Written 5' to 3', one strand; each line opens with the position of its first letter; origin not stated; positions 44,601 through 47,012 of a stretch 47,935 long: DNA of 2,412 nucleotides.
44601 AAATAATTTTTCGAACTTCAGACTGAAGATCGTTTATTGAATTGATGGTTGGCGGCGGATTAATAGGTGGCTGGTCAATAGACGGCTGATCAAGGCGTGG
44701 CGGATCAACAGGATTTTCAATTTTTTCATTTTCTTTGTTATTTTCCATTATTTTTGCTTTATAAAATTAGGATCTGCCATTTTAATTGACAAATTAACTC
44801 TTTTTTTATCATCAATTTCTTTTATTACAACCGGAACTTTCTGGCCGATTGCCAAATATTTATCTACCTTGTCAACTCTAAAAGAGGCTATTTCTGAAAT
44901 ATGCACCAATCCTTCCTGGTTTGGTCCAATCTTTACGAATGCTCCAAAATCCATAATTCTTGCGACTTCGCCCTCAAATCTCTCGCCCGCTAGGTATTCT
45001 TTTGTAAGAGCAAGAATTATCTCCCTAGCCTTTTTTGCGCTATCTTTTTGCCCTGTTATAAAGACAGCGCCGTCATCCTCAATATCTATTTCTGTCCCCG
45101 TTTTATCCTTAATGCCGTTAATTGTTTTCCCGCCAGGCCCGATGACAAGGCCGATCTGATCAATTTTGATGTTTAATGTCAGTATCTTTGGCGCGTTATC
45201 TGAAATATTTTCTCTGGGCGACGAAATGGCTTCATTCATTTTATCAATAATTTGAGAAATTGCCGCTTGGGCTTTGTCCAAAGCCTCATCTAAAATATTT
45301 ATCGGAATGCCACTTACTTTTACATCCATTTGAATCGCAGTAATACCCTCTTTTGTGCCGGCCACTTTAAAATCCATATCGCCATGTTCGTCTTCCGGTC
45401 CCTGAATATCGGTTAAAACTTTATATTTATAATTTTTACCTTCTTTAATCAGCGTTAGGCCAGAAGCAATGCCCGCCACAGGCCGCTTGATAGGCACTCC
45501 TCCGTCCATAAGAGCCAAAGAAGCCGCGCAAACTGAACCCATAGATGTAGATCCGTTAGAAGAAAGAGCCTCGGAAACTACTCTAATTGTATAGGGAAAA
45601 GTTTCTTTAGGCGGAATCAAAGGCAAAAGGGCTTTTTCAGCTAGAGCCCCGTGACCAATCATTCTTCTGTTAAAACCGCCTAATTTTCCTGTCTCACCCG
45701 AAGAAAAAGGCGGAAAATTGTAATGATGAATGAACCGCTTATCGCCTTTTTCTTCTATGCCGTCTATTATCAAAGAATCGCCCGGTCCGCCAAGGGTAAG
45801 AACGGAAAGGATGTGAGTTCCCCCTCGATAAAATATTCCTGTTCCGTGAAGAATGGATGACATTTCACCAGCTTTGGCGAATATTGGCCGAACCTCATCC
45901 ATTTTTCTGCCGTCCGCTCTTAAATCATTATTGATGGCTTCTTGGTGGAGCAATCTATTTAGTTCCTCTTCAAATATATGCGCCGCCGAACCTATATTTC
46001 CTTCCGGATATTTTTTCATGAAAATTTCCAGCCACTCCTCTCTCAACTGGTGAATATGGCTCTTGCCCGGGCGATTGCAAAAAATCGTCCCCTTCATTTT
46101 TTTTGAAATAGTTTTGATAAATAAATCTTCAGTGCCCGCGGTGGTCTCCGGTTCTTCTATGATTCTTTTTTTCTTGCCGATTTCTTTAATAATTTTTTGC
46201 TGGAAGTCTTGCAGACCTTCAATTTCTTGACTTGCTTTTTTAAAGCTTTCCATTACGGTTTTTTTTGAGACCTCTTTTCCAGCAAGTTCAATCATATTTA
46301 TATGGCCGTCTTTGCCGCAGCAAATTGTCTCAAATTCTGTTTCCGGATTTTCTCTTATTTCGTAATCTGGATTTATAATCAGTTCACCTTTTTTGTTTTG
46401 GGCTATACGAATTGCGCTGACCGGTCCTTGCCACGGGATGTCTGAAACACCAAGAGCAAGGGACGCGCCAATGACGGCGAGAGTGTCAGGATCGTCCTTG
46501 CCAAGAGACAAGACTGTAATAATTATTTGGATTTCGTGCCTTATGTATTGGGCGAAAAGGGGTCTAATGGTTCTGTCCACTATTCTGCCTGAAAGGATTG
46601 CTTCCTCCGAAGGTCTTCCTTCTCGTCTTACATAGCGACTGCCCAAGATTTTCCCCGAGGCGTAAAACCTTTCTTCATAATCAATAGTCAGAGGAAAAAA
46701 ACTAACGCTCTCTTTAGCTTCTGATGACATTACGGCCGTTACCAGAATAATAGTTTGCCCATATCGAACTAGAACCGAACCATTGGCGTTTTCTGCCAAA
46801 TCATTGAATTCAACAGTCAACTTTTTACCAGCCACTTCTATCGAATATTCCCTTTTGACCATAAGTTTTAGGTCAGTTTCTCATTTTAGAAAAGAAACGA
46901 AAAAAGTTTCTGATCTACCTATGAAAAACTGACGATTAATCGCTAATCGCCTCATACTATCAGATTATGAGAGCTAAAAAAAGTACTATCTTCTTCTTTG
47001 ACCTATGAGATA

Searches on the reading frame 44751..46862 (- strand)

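Call 42: search_protein_families(library=pfam, max_evalue=0.00001, proteins=[window:44751-46862:-])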
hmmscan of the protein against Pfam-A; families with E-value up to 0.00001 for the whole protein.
seq(704 aa): 3 families
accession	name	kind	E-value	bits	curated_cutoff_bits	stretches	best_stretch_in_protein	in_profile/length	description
PF01138.27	RNase_PH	-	1.1e-47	162.1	25.5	2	13-143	3-130/130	3' exoribonuclease family, domain 1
PF00575.29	S1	-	5e-19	68.9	22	1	625-694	4-74/74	S1 RNA binding domain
PF00013.35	KH_1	-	1.9e-12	47.2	21.5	1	562-617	3-65/66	KH domain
